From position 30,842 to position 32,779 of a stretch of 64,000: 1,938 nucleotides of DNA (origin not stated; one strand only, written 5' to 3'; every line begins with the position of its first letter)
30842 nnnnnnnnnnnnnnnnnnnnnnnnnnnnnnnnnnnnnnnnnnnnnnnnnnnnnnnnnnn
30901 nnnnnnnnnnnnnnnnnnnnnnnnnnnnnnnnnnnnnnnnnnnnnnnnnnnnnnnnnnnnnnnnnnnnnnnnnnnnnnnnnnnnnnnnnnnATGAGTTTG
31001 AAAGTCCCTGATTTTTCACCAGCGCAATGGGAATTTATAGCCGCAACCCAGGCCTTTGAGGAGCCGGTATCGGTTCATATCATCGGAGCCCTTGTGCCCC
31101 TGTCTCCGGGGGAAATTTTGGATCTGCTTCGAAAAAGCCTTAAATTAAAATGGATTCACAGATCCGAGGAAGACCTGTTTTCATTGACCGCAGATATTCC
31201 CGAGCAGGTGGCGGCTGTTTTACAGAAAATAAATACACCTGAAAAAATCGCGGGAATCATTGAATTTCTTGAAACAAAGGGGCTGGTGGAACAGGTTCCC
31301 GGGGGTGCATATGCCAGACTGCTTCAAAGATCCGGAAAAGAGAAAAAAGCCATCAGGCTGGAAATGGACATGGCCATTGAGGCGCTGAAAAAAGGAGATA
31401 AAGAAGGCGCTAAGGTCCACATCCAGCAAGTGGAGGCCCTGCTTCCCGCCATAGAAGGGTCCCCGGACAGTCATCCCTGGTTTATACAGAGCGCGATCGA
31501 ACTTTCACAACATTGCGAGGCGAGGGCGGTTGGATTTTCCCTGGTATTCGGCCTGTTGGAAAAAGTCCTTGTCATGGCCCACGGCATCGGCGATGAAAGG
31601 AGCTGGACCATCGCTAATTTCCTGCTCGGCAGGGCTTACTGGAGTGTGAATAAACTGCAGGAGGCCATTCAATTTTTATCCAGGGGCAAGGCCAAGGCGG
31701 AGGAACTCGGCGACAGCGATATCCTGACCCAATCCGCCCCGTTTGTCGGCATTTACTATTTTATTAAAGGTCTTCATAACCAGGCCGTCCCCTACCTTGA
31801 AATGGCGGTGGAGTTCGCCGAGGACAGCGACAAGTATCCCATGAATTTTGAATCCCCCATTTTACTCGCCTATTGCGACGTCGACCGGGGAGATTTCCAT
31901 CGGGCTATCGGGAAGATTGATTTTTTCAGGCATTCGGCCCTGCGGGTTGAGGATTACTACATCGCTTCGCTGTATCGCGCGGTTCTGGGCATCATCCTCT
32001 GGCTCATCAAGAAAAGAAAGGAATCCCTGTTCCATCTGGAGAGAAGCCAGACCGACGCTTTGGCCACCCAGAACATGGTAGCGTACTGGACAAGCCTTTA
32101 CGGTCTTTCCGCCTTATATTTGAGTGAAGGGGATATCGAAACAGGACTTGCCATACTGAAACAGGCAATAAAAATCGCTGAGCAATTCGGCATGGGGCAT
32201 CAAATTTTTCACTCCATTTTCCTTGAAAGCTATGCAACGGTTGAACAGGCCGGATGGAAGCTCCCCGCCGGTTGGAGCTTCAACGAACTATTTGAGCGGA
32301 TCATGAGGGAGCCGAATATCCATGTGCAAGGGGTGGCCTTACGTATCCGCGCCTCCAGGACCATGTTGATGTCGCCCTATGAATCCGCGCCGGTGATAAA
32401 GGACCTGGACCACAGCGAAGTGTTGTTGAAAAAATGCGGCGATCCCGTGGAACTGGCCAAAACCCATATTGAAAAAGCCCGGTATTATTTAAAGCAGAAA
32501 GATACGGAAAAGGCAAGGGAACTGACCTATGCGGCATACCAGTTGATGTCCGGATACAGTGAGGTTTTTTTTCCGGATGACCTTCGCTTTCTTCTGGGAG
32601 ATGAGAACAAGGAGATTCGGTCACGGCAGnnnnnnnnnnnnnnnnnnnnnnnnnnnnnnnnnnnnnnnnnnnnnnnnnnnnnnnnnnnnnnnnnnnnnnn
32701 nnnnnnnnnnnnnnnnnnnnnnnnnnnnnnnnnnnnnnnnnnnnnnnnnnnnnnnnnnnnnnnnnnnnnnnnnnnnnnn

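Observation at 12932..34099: Three paralogous 1040-1100 aa sigma54 activators with an unrecognised ~550-aa N-terminal sensor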

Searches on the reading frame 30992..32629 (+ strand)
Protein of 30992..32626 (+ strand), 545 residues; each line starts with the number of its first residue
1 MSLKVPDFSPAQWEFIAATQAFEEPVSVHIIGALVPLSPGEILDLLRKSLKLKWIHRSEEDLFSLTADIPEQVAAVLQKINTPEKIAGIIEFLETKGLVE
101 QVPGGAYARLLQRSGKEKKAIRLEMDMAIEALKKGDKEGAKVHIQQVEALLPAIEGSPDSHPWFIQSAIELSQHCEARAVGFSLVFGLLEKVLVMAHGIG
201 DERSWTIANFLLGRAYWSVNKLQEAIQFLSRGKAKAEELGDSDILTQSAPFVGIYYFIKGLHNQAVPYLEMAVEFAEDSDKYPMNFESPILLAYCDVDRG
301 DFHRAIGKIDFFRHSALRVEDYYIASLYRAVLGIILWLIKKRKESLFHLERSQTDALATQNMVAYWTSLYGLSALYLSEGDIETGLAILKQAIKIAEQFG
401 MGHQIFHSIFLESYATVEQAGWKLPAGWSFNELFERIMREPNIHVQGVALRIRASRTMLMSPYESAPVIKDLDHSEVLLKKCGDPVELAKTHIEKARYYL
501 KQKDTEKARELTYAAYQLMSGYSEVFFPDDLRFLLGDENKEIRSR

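Call 14: search_solved_structures(query=window:30992-32626:+, max_evalue=10, show_alignments=2)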
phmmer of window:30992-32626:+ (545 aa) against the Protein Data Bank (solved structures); distinct sequences matched with E-value up to 10: 8.
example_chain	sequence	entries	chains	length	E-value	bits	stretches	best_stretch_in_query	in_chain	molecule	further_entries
5a7d_B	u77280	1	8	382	0.015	17.4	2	191-278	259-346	PINS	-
4a1s_A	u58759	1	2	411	0.031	16.3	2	193-277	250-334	PARTNER OF INSCUTEABLE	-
9y6s_6y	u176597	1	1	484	0.035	16.2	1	188-247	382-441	Tetratricopeptide repeat protein 29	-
3ro3_A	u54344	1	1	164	0.056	15.5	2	190-269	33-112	G-protein-signaling modulator 2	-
9vhm_A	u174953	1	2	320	0.21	13.6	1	125-163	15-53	Coiled-coil and C2 domain-containing protein 1A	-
4jhr_A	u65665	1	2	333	0.41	12.6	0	190-269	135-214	G-protein-signaling modulator 2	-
8bdu_A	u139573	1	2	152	0.92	11.5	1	293-342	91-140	PIH1 domain-containing protein 1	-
6hc2_A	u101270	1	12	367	1.3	11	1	189-278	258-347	G-protein-signaling modulator 2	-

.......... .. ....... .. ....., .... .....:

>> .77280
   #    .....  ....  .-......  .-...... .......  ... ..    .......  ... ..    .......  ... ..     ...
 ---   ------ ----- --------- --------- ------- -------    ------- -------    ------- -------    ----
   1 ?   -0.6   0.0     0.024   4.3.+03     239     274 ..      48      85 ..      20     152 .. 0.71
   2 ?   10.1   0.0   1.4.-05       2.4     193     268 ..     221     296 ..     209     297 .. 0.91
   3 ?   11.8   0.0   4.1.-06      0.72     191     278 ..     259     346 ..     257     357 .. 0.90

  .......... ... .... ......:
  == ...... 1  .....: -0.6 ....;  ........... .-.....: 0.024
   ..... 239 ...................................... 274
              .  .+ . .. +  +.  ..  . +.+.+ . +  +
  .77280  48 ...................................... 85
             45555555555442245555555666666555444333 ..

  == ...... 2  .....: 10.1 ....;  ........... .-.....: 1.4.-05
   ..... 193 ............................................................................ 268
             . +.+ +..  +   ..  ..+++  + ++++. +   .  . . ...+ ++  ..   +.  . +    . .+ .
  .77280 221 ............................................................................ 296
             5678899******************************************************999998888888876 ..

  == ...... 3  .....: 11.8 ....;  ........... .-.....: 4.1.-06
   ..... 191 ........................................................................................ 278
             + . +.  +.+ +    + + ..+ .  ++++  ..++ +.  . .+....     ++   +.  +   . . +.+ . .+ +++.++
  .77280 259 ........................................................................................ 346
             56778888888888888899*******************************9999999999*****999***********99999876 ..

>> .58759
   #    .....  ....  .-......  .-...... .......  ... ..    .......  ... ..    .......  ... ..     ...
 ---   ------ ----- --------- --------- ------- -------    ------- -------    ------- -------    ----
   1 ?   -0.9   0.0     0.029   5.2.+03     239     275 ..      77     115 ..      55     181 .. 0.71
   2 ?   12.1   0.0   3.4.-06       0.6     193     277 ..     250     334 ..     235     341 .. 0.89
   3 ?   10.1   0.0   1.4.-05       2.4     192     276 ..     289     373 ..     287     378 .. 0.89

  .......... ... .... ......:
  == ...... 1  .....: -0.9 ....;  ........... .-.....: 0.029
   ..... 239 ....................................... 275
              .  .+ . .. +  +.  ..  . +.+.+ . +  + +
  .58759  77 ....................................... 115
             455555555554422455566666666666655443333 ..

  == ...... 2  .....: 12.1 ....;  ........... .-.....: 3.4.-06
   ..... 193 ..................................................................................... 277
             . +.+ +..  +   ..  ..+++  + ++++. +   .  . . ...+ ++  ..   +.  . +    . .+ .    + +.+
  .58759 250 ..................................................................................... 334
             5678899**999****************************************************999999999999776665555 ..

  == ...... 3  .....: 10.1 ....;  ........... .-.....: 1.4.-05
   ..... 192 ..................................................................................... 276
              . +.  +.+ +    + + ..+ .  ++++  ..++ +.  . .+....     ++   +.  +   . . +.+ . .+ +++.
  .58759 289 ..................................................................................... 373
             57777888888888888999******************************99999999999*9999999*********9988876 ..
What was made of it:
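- Tried and rejected: A single-sequence PDB search gave only marginal TPR hits (call 14).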

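Call 15: find_related_loci(query=window:30992-32626:+, collection=genome_contigs, flank=10000)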
Query window:30992-32626:+ (545 aa) in genome_contigs; peptide patterns used: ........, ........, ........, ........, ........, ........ (x = any residue, [..] = any of these).
86 stretches matched a pattern, but none encodes a relative of the query by tblastn (E <= 1e-3).
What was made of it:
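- Tried and rejected: A single-sequence scan of genome_contigs with the EBP-3 N-region found no close relative (call 15).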

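Call 26: search_solved_structures(query=A2, max_evalue=10)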
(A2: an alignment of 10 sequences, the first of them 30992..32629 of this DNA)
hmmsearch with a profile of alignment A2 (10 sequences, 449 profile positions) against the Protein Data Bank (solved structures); distinct sequences matched with E-value up to 10: 83 (the best 60 are shown).
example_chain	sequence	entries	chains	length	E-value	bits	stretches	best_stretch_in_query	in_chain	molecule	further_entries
5a7d_B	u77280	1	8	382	5.7e-13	51.4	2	86-210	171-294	PINS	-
4a1s_A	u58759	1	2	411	3.8e-12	48.7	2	86-226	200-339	PARTNER OF INSCUTEABLE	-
5a6c_A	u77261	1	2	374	1.6e-08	36.8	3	96-234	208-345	G-PROTEIN-SIGNALING MODULATOR 2, AFADIN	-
6hc2_A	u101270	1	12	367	1.1e-07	34.1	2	85-210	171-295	G-protein-signaling modulator 2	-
3ro2_A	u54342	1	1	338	1.7e-07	33.4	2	85-210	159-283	G-protein-signaling modulator 2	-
3sf4_A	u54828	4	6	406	1.7e-07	33.4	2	85-210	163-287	G-protein-signaling modulator 2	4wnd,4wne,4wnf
4g2v_A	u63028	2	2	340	1.8e-07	33.3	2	85-210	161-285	G-protein-signaling modulator 2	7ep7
4wng_A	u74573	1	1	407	1.9e-07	33.3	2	85-210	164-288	G-protein-signaling modulator 2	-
8bu0_A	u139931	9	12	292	2.6e-07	32.8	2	155-210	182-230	Consensus tetratricopeptide repeat protein | Crystal structure of an 8-repeat consensus TPR superhelix with Zinc. | Monomer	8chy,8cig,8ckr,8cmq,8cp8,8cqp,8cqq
4jhr_A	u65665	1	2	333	1.4e-06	30.4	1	85-210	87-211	G-protein-signaling modulator 2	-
9y6s_6s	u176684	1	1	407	2.4e-06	29.6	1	99-264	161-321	Anaphase-promoting complex subunit 5 domain-containing protein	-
9y6s_6y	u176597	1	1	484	5.2e-06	28.5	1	59-149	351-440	Tetratricopeptide repeat protein 29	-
9qhb_A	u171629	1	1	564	1.8e-05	26.7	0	155-210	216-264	Engineered tetratricopeptide repeat protein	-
8glv_Lf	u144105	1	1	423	3.7e-05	25.7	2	87-151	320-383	Subunit of axonemal inner dynein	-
9qhc_A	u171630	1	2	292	3.9e-05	25.6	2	155-180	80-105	Engineered tetratricopeptide repeat protein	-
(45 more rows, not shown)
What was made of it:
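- On TPR superhelix (TPR_12 / LGN-Pins type): The profile search against PDB matches Pins at E 5.7e-13 (call 26).
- The profile search against PDB matches LGN/Pins at E 5.7e-13 (call 26).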

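Call 33: find_related_loci(query=A2, collection=genome_contigs, flank=8000)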
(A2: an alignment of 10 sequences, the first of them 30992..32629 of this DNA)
Query A2 (546 aa) in genome_contigs; peptide patterns used: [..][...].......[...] (x = any residue, [..] = any of these).
169 stretches matched a pattern; 71 encode a relative of the query (tblastn E <= 1e-3); 71 distinct loci.
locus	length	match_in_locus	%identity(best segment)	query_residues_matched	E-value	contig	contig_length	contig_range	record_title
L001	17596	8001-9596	34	4-535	2e-92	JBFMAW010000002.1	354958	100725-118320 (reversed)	MAG: Thermodesulfobacteriota bacterium isolate MAG148 MAG148_2, whole genome shotgun sequence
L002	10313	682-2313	33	1-546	3e-87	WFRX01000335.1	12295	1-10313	MAG: bacterium isolate S015_6 k151_672122, whole genome shotgun sequence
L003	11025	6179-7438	38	113-535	5e-84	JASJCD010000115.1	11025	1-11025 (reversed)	MAG: Desulfobacterales bacterium isolate MO_140.B12 MO_140.c_2515, whole genome shotgun sequence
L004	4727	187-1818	32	1-539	7e-84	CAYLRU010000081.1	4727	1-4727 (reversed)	MAG TPA_asm: uncultured Desulfobacteraceae bacterium isolate SRP338002_co1_209 genome assembly, contig: NODE_16661_lengt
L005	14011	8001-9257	40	118-536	3e-83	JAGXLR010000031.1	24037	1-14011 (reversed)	MAG: Desulfobacterales bacterium isolate GSL_CB2_4 NODE_221_length_24037_cov_6.63149, whole genome shotgun sequence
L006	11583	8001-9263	38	112-535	3e-80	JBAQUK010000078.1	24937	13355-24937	MAG: Desulfosalsimonadaceae bacterium isolate MFD12006_ilm_asm_bin16 k127_34764, whole genome shotgun sequence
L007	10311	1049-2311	37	112-535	2e-80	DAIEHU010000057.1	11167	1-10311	MAG TPA_asm: Desulfobacteraceae bacterium isolate clean1013 NODE_57_length_11167_cov_3.007304, whole genome shotgun sequ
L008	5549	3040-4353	38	101-535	4e-80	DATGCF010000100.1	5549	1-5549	MAG TPA_asm: Desulfosalsimonadaceae bacterium isolate SMAG_U9641 k141_366812, whole genome shotgun sequence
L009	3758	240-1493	38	118-535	2e-79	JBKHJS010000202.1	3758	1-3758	MAG: Desulfobacterales bacterium isolate D5M12_14 NODE_14433_length_3758_cov_23.967324, whole genome shotgun sequence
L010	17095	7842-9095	38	118-535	2e-78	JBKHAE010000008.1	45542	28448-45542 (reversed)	MAG: Desulfobacterales bacterium isolate D1M01_11 NODE_807_length_45542_cov_6.389606, whole genome shotgun sequence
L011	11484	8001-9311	37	102-535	3e-78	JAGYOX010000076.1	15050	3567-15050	MAG: Desulfobacterales bacterium isolate M55B179 76, whole genome shotgun sequence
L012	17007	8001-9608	31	1-537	5e-78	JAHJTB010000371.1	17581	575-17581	MAG: Proteobacteria bacterium isolate OS_PC_MetaG.mb.36 OS_PC_MetaG.mb.36_k141_526815, whole genome shotgun sequence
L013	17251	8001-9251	37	118-537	6e-78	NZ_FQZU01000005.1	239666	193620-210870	Desulfatibacillum alkenivorans DSM 16219, whole genome shotgun sequence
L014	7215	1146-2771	32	1-543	4e-78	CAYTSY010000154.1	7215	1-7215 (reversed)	MAG TPA_asm: uncultured Desulfobacteraceae bacterium isolate binchicken_co232_234 genome assembly, contig: NODE_19620_le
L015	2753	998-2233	38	125-535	6e-79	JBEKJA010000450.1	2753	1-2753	MAG: Syntrophales bacterium isolate SPRUCE 312 SPRUCE_312_450, whole genome shotgun sequence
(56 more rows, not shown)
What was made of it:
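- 71 loci, almost all Desulfobacterota and including Desulfatibacillum alkenivorans (call 33).
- Tried and rejected: The alignment-based scan found 71 loci (call 33).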

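Call 34: predict_structure(alignment_id=A2)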
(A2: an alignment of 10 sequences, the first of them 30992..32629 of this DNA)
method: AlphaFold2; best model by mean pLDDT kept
length: 546 residues; sequences in the alignment: 10
mean_pLDDT: 86.6   pTM: 0.79
mean pLDDT of the five models: 86.6, 86.4, 86.3, 84.7, 78.1
residues with pLDDT >= 90: 224; 70-90: 287; 50-70: 26; < 50: 9
segments of 3 or more residues with pLDDT < 50: 540-546
pLDDT, mean of each block of 10 residues (from residue 1): 70 89 86 85 85 82 84 87 90 90 86 87 87 79 84 74 85 77 80 90 93 88 93 93 86 94 94 79 75 92 93 89 91 93 95 93 91 91 92 85 76 88 85 89 95 91 79 97 92 95 93 88 80 74 43
secondary structure, 60 per line:
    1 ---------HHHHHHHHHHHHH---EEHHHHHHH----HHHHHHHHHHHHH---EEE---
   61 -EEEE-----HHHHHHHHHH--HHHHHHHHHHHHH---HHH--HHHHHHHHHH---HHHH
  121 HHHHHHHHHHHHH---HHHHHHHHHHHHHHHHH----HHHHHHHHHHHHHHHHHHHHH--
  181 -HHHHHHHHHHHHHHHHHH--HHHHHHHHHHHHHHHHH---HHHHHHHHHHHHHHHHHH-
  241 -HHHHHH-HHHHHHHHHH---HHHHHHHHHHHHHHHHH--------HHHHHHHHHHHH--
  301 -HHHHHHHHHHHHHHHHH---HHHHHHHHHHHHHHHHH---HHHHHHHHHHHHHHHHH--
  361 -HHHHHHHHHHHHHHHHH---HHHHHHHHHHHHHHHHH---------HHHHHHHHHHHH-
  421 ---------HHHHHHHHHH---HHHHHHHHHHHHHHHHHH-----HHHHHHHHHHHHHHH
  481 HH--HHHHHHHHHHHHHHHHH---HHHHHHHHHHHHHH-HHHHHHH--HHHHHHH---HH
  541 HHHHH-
elements in order: H10-22 H28-34 H39-51 E55-57 E62-65 H71-80 H83-95 H104-113 H117-133 H137-153 H158-178 H182-199 H202-218 H222-239 H242-247 H249-258 H262-278 H287-298 H302-318 H322-338 H342-358 H362-378 H382-398 H408-419 H430-439 H443-460 H466-482 H485-501 H505-518 H520-526 H529-535 H539-545
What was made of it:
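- On TPR superhelix (TPR_12 / LGN-Pins type): The AF2 model is all-alpha, with about 22 helices at pLDDT 86.6 (call 34).
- The AF2 model has pLDDT 86.6 (call 34).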

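Call 35: search_protein_representatives(alignment_id=A2)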
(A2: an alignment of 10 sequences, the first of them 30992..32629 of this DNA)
Query: 10 sequences, 449 profile positions. Proteins with E-value up to 0.001 (for the whole library): 21202; up to 1e-10: 2311; up to 1e-30: 309. The best 150 are listed.
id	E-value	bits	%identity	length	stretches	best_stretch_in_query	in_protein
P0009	9.2e-162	555.1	-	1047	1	5-448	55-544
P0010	2.1e-150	517.7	-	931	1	23-443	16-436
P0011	9.3e-147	505.6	-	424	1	22-430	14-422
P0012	4.2e-145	500.2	-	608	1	81-445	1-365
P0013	2.4e-144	497.7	-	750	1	6-446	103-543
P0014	3.3e-144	497.2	-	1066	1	6-444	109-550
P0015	2.6e-143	494.3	-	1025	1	8-443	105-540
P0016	2.9e-142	490.8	-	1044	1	11-445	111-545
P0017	1.1e-141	488.9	-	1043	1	4-441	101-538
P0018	4.2e-140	483.7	-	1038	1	8-446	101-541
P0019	3.7e-139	480.6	-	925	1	17-443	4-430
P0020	8.4e-139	479.4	-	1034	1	6-446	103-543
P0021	1.8e-137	475.1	-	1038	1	8-445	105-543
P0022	2.8e-137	474.4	-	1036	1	12-442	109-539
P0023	4.1e-135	467.3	-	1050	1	6-446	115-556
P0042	5.8e-126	437.1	-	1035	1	6-440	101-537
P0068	6.7e-111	387.5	-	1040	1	9-442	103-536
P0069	1.3e-110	386.5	-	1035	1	22-443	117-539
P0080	6.6e-106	371.0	-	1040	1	8-442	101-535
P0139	1.5e-58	214.9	-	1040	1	30-443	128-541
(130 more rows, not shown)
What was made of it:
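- Family size and taxonomy: 309 clusters at E<=1e-30, mostly about 1040 aa (call 35). The N-region matches 309 clusters at E<=1e-30 (call 35).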

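Call 39: fold_search(model_id=the predicted structure, library=pdb)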
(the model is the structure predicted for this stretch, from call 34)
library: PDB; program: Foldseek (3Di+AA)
matches with E <= 10: 1335; with E <= 0.001: 81
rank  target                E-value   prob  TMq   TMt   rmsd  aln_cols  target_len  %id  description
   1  6hc2_E                5.6e-06  1.00  0.24  0.33  15.8       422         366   12  Crystal structure of NuMA/LGN hetero-hexamers (released 2019-05-29)
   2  3sf4_C                6.0e-06  1.00  0.38  0.54   8.3       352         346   14  Crystal structure of the complex between the conserved cell polarity proteins Inscuteable and LGN (released 2011-11-23)
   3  4wne_A                6.3e-06  1.00  0.39  0.59   7.2       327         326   14  Crystal structure of the TPR domain of LGN in complex with Frmpd4/Preso1 at 2.0 Angstrom resolution (released 2015-09-16)
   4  5a7d_H                7.3e-06  1.00  0.36  0.50   8.7       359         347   14  Tetrameric assembly of LGN with Inscuteable (released 2016-08-03)
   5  6hc2_S                7.3e-06  1.00  0.25  0.34  15.4       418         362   12  Crystal structure of NuMA/LGN hetero-hexamers (released 2019-05-29)
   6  6hc2_A                8.3e-06  1.00  0.38  0.52   9.5       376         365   13  Crystal structure of NuMA/LGN hetero-hexamers (released 2019-05-29)
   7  4a1s_B                8.3e-06  1.00  0.24  0.34  14.9       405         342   13  Crystallographic structure of the Pins:Insc complex (released 2012-03-28)
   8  6hc2_C                8.3e-06  1.00  0.24  0.33  15.6       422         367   13  Crystal structure of NuMA/LGN hetero-hexamers (released 2019-05-29)
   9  4a1s_A                8.6e-06  1.00  0.24  0.34  15.4       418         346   11  Crystallographic structure of the Pins:Insc complex (released 2012-03-28)
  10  6q6g_O                9.7e-06  1.00  0.35  0.29  17.0       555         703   15  Cryo-EM structure of the APC/C-Cdc20-Cdk2-cyclinA2-Cks2 complex, the D1 box class (released 2019-09-11)
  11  3sf4_A                9.7e-06  1.00  0.25  0.34  15.9       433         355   13  Crystal structure of the complex between the conserved cell polarity proteins Inscuteable and LGN (released 2011-11-23)
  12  8pkp_O                1.1e-05  1.00  0.31  0.27  16.6       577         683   13  Cryo-EM structure of the apo Anaphase-promoting complex/cyclosome (APC/C) at 3.2 Angstrom resolution (released 2023-07-19)
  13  5a7d_C                1.4e-05  1.00  0.23  0.32  15.8       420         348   13  Tetrameric assembly of LGN with Inscuteable (released 2016-08-03)
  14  4g2v_A                1.4e-05  1.00  0.38  0.57   7.4       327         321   13  Structure complex of LGN binding with FRMPD1 (released 2013-01-23)
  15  4wng_A                1.6e-05  1.00  0.39  0.58   7.2       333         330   14  Crystal structure of the TPR domain of LGN in complex with Frmpd4/Preso1 at 2.1 Angstrom resolution (released 2015-09-16)
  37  6mfv_A                1.0e-04  1.00  0.42  0.37  11.2       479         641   12  Crystal structure of the Signal Transduction ATPase with Numerous Domains (STAND) protein with a tetratricopeptide rep (released 2019-02-20)
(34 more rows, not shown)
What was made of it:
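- On TPR superhelix (TPR_12 / LGN-Pins type): Foldseek gives prob 1.00 to LGN, APC5, NprR and Rap (call 39).
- On RRNPP peptide receptors (HTH-TPR): There is fold similarity to NprR and Rap (E 2e-5 to 3e-4, TM 0.4-0.6, call 39).
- Closest known: RRNPP receptors. Same: NprR and Rap are among the best fold matches (call 39).
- Foldseek matches LGN, APC5, NprR, Rap and STAND-TPR 6mfv at E 1e-5 to 1e-4 (call 39). The closest structural matches are protein- or peptide-binding TPRs (LGN/Pins, APC5, Rap, NprR; calls 26, 39). Foldseek aligns 479 columns to STAND-TPR protein 6mfv (TM 0.42, call 39).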
